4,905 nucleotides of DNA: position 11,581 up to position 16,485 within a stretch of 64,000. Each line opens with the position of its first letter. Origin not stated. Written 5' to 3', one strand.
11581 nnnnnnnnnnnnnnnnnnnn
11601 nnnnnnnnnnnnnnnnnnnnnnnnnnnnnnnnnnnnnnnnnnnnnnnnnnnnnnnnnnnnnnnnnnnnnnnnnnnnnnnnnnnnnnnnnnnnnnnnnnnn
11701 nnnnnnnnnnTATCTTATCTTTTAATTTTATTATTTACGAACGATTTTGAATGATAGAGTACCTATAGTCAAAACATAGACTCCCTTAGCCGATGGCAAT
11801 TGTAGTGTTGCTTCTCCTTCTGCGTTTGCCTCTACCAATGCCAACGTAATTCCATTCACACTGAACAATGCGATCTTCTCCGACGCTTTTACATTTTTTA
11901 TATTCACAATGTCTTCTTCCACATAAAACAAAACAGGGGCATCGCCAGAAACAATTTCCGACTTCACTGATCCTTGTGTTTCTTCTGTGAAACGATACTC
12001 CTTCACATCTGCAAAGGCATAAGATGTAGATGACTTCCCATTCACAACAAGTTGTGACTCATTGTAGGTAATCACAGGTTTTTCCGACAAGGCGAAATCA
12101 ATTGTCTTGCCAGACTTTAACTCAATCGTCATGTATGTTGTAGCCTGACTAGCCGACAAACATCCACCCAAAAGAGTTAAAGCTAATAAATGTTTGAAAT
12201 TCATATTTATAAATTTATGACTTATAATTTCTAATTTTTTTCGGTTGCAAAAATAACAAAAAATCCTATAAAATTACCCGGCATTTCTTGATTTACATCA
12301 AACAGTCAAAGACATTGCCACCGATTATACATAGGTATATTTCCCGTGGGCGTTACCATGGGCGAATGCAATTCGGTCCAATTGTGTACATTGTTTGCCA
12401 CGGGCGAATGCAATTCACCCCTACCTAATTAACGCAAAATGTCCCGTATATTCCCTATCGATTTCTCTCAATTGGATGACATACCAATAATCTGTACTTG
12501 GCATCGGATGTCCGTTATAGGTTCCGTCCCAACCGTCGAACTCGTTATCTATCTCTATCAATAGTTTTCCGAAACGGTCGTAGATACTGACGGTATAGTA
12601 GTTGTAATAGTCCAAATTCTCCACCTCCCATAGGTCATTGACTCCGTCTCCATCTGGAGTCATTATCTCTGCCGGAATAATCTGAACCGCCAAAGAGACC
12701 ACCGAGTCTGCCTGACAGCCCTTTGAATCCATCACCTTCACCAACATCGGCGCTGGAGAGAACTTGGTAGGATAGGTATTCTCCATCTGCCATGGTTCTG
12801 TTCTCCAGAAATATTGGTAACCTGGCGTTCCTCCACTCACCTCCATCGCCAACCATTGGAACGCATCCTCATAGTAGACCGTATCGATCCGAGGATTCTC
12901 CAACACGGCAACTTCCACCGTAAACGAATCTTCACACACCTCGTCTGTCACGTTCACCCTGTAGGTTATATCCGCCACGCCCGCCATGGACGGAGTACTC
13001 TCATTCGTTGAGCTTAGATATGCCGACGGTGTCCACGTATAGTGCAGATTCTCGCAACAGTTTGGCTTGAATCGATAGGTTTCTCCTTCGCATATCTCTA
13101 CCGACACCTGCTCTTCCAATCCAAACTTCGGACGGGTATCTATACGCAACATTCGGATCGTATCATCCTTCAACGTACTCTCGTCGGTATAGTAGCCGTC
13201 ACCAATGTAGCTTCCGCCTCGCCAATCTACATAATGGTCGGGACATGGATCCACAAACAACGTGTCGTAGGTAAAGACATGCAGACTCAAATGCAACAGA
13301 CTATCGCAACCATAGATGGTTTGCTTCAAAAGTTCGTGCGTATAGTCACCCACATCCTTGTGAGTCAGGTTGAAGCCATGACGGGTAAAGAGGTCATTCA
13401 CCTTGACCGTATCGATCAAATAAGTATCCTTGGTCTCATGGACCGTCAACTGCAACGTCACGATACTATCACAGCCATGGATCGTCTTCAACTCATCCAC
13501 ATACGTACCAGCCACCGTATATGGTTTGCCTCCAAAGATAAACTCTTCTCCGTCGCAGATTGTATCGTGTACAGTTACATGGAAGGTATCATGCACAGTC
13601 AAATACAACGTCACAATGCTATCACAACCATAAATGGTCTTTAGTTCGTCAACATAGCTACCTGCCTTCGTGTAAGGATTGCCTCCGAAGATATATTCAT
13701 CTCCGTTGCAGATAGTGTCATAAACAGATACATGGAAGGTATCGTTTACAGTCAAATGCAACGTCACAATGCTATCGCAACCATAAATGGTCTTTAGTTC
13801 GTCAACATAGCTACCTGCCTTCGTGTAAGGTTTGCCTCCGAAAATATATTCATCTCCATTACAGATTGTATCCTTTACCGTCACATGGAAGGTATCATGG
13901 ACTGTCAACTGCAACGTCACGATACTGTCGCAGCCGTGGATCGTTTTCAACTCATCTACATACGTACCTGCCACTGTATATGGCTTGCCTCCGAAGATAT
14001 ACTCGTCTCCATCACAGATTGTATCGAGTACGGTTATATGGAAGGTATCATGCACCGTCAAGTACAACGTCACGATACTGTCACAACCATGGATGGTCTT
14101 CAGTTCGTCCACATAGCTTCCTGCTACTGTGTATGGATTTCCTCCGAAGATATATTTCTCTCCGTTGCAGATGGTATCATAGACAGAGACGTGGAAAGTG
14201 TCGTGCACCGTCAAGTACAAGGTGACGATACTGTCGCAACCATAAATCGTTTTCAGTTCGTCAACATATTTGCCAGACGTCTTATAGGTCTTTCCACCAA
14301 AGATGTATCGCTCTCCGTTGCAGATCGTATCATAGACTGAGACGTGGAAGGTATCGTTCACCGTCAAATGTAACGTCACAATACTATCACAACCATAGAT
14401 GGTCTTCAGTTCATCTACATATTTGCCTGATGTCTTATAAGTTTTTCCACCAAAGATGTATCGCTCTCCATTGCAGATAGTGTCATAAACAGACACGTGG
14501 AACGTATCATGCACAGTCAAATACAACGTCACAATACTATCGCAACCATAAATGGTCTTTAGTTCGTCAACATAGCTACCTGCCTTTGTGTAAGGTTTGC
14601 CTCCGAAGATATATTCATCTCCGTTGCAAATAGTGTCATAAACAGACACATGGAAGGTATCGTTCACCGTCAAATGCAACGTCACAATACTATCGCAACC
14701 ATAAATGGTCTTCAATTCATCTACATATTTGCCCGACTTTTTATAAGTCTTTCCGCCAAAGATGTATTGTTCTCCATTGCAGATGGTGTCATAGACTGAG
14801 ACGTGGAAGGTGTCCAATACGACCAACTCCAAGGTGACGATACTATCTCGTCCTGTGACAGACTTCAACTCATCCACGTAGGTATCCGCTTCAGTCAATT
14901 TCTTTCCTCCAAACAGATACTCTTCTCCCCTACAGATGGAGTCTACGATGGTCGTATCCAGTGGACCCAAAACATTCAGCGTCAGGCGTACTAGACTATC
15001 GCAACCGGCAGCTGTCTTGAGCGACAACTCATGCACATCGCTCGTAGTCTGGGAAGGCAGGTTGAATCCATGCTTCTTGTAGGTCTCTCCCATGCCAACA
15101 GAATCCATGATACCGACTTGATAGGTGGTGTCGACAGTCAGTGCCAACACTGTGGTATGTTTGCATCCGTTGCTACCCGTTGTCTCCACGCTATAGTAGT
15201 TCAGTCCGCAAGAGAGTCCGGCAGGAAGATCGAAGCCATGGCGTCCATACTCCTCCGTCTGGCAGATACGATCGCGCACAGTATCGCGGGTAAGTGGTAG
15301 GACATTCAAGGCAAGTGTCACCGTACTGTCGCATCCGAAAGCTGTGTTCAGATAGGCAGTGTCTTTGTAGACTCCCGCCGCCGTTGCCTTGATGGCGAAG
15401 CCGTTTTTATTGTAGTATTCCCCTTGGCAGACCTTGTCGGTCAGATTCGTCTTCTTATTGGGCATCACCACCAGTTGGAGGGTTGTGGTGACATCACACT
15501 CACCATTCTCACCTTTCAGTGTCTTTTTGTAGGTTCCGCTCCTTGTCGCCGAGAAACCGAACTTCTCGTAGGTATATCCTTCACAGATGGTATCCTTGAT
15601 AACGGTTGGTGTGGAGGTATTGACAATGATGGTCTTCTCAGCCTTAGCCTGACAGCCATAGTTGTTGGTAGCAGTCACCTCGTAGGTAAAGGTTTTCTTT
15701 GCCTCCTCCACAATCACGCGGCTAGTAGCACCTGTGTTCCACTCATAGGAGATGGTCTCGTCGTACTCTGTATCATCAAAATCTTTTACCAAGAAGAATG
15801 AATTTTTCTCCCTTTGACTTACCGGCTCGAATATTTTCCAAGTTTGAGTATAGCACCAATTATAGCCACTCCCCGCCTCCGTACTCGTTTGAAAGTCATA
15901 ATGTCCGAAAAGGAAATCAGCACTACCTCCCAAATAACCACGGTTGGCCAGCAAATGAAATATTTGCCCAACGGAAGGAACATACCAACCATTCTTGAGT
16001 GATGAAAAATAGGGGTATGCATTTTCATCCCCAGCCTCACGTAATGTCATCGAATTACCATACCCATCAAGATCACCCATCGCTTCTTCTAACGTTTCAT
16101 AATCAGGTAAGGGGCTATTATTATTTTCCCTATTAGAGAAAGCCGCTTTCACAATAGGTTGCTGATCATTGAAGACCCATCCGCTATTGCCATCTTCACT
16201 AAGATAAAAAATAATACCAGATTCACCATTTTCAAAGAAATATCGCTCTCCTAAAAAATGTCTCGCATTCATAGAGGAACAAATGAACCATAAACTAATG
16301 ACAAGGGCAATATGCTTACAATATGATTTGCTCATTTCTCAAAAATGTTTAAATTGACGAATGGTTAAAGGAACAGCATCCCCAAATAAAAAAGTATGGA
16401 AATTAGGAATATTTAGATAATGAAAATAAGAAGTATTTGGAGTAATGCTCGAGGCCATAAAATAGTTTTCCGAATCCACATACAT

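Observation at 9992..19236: Adhesin island: two paralogous regulatory modules drive four secreted lectin-like / T9SS proteins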

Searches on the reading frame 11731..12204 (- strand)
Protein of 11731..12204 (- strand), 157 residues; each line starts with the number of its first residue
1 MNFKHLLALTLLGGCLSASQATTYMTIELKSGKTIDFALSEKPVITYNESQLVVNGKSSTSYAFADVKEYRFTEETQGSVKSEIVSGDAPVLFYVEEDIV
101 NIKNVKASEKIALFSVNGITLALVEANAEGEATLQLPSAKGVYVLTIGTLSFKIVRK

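Call 6: search_protein_families(library=pfam, proteins=[window:11731-12204:-], max_evalue=0.01)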
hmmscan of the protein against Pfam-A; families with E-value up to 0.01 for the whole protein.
window:11731-12204:- (157 aa): 1 family
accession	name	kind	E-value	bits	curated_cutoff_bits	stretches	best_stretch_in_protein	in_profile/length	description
PF16573.10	CLP1_N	-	0.00083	19.9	22.3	0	68-123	6-60/92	N-terminal beta-sandwich domain of polyadenylation factor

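Call 7: search_protein_families(library=ncbifam, proteins=[window:11731-12204:-], max_evalue=0.01)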
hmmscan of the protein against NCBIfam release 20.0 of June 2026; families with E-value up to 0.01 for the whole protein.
window:11731-12204:- (157 aa): 1 family
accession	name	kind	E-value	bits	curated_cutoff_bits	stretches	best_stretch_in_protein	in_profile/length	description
TIGR04183.1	Por_Secre_tail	domain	0.00026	20.9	23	1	100-156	13-67/72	T9SS type A sorting domain-containing protein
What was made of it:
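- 11731..12204 (-): The 157-aa secreted protein, possibly a lipoprotein (LGGC motif). Its C-terminus is a seven-strand beta-sandwich resembling a type A T9SS tail. TIGR04183 scores 20.9 bits against a cut-off of 23 (call 7).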

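Call 13: find_encoding_contigs(protein=window:11731-12204:-, flank=10000, max_places=8)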
Protein window:11731-12204:- (157 aa): no gene with exactly this product is on record in the collection.

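Call 83: find_homologous_proteins(query=window:11731-12204:-, max_evalue=0.001)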
Query window:11731-12204:- (157 aa): 2 proteins with E <= 0.001 among 60 candidates.
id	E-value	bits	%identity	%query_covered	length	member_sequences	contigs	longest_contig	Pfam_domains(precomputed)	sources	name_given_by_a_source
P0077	7.0e-90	316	98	100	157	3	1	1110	-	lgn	-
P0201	3.3e-30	123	43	98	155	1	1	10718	-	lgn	-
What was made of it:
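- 11731..12204 (-): Only one non-self homologue exists (call 83).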

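Call 84: find_encoding_contigs(protein=P0201, flank=10000, max_places=3)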
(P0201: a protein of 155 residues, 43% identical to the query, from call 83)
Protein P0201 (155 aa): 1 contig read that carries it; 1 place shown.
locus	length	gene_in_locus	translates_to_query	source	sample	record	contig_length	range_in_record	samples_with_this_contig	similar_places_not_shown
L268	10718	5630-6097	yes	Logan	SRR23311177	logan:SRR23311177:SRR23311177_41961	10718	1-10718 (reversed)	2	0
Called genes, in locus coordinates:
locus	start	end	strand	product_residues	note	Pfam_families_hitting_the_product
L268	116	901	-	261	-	PF00226:DnaJ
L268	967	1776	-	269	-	-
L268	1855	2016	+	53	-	-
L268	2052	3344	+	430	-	PF13173:AAA_14, PF13635:DUF4143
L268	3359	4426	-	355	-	-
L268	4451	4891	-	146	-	PF11396:PepSY_like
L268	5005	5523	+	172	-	-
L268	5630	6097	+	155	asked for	-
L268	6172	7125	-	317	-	PF00294:PfkB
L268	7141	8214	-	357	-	PF01264:Chorismate_synt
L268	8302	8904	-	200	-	PF00254:FKBP_C (weak)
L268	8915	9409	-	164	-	PF00254:FKBP_C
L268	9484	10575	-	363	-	PF01595:CNNM, PF00571:CBS (weak)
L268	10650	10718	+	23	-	?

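Call 99: search_solved_structures(query=window:11731-12204:-, max_evalue=10)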
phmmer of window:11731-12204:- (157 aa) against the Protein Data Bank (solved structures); distinct sequences matched with E-value up to 10: 0.

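Call 109: predict_structure(alignment_id=A5)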
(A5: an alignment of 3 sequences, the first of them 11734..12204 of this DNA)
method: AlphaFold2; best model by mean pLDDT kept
length: 157 residues; sequences in the alignment: 3
mean_pLDDT: 58.1   pTM: 0.45
mean pLDDT of the five models: 58.1, 57.6, 53.9, 50.7, 49.5
residues with pLDDT >= 90: 3; 70-90: 45; 50-70: 48; < 50: 61
segments of 3 or more residues with pLDDT < 50: 1-20, 41-48, 50-62, 76-93
pLDDT, mean of each block of 10 residues (from residue 1): 35 39 59 58 46 46 53 46 33 61 78 74 86 83 72 66
secondary structure, 60 per line:
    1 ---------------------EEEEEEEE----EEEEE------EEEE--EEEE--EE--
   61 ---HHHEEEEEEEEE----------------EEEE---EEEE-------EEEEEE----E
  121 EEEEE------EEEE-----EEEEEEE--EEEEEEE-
elements in order: E22-29 E34-38 E45-48 E51-54 E67-75 E92-95 E99-102 E110-115 E120-125 E132-135 E141-147 E150-156
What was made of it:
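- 11731..12204 (-): In the AF2 model the C-terminal half has pLDDT 61-86 (call 109).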

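Call 111: fold_search(model_id=the predicted structure, library=pdb)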
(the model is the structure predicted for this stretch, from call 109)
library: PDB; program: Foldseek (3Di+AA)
matches with E <= 10: 1249; with E <= 0.001: 0
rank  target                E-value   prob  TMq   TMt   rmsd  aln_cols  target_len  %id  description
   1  6fwv_B                3.1e-03  0.90  0.25  0.08  17.4       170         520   14  The Bacillus anthracis TIE protein (released 2018-08-08)
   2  4uzg                  3.4e-03  0.97  0.29  0.18  18.5       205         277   12  Crystal structure of group B streptococcus pilus 2b backbone protein SAK_1440 (released 2015-05-13)
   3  6fwv_A                3.6e-03  0.91  0.26  0.09  17.2       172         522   15  The Bacillus anthracis TIE protein (released 2018-08-08)
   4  7b5i_AB               6.6e-03  0.95  0.31  0.14  12.9       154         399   12  Cryo-EM structure of the contractile injection system cap complex from Anabaena PCC7120 (released 2022-02-23)
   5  8gul_A                9.6e-03  0.91  0.29  0.12  19.5       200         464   12  Chitin-active AA10 LPMO (GbpA) complexed with Cu(II) from Vibrio campbellii (released 2023-06-21)
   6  3gzk                  1.3e-02  1.00  0.29  0.10   3.3        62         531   19  Structure of A. Acidocaldarius Cellulase CelA (released 2009-10-13)
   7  7c7u_B                1.5e-02  0.91  0.30  0.10  13.0       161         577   10  Biofilm associated protein - BSP domain (released 2021-05-12)
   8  5e2j_A                1.7e-02  1.00  0.29  0.10   3.2        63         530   19  Crystal structure of single mutant thermostable endoglucanase (D468A) from Alicyclobacillus acidocaldarius (released 2016-02-03)
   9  3ez8                  1.8e-02  1.00  0.30  0.10   3.0        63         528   19  Crystal Structure of endoglucanase Cel9A from the thermoacidophilic Alicyclobacillus acidocaldarius (released 2009-08-04)
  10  3rx5_A                2.3e-02  1.00  0.28  0.09   3.6        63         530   19  structure of AaCel9A in complex with cellotriose-like isofagomine (released 2011-08-24)
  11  5e2j_B                2.6e-02  1.00  0.29  0.10   3.2        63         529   19  Crystal structure of single mutant thermostable endoglucanase (D468A) from Alicyclobacillus acidocaldarius (released 2016-02-03)
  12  4v4c_B                2.6e-02  1.00  0.30  0.18   6.1        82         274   20  Crystal Structure of Pyrogallol-Phloroglucinol Transhydroxylase from Pelobacter acidigallici (released 2014-07-09)
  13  4zjg                  2.6e-02  0.90  0.32  0.19  12.4       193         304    7  Crystal structure of native alpha-2-macroglobulin from Escherichia coli spanning domains MG0-NIE-MG1. (released 2015-06-10)
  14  7c7u_A                2.8e-02  0.80  0.29  0.10  13.2       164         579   10  Biofilm associated protein - BSP domain (released 2021-05-12)
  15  10ps                  3.5e-02  0.57  0.24  0.07  17.0       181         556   10  Crystal structure of SdrD A2-A3-B1-B2 domains from Staphylococcus aureus JH1 (released 2026-02-11)
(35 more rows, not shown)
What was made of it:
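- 11731..12204 (-): Fold-search hits are generic Ig-like folds and include the T9SS substrate domain 8gl8_D (call 111).
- On T9SS type A C-terminal domain (TIGR04183 / PF18962): Fold-search hits are generic and include the T9SS substrate domain 8gl8_D at TMt 0.59 (calls 109, 111).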

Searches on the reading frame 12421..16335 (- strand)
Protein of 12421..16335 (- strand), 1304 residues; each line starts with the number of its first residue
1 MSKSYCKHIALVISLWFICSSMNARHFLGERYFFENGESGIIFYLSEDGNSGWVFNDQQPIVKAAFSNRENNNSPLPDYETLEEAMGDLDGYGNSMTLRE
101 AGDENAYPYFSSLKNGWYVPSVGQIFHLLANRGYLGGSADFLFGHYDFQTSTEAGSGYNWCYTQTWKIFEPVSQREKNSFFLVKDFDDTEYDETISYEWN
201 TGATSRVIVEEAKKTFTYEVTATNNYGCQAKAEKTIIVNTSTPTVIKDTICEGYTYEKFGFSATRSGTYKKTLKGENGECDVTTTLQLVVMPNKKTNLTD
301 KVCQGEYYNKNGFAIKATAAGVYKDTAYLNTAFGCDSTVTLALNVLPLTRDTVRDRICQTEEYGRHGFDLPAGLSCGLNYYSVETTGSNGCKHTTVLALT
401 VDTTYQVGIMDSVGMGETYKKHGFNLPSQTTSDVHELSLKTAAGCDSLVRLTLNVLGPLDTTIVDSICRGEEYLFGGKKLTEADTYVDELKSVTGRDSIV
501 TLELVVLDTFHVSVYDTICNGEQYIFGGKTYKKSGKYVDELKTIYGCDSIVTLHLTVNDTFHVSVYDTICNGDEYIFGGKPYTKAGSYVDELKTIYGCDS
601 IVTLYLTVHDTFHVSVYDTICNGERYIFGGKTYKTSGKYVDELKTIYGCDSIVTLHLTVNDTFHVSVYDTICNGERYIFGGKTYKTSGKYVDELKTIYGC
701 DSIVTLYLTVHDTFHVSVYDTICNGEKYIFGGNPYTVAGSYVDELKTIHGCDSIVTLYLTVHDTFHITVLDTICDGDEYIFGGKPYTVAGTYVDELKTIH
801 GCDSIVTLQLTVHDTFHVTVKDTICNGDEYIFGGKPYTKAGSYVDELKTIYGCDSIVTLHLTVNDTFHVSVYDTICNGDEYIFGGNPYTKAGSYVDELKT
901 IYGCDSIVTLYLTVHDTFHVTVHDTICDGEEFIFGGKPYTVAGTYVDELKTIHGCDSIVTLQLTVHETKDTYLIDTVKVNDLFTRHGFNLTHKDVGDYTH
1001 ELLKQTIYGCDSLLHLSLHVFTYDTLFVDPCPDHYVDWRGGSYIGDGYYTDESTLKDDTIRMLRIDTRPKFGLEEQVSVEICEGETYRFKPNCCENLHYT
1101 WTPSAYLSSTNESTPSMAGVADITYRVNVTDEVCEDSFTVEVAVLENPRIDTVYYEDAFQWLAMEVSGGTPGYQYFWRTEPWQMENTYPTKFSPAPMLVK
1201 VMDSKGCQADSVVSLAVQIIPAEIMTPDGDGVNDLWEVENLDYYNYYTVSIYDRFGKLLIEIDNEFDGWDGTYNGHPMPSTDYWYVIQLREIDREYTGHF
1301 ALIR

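Call 6: search_protein_families(library=pfam, proteins=[window:12421-16335:-], max_evalue=0.01)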
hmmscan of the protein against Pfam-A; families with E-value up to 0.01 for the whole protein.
window:12421-16335:- (1304 aa): 1 family
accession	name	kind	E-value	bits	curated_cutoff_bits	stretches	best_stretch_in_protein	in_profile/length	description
PF13585.12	CHU_C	-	6.6e-15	55.4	27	1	1223-1299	5-83/86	CHU_C Type IX secretion signal domain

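Call 7: search_protein_families(library=ncbifam, proteins=[window:12421-16335:-], max_evalue=0.01)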
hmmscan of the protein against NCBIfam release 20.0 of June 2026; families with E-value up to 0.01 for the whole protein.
window:12421-16335:- (1304 aa): 3 families
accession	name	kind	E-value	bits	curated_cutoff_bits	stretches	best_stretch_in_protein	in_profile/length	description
TIGR04131.1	Bac_Flav_CTERM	domain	1.1e-28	99.2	35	1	1223-1304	5-85/85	T9SS type B sorting domain-containing protein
NF033456.1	RiPP_CCRG-2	domain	1.7e-09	37.3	24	0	488-495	9-16/18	CCRG-2 family RiPP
NF004749.0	PRK06080.1-1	equivalog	0.00035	19.8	277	0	752-798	116-162/311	1,4-dihydroxy-2-naphthoate polyprenyltransferase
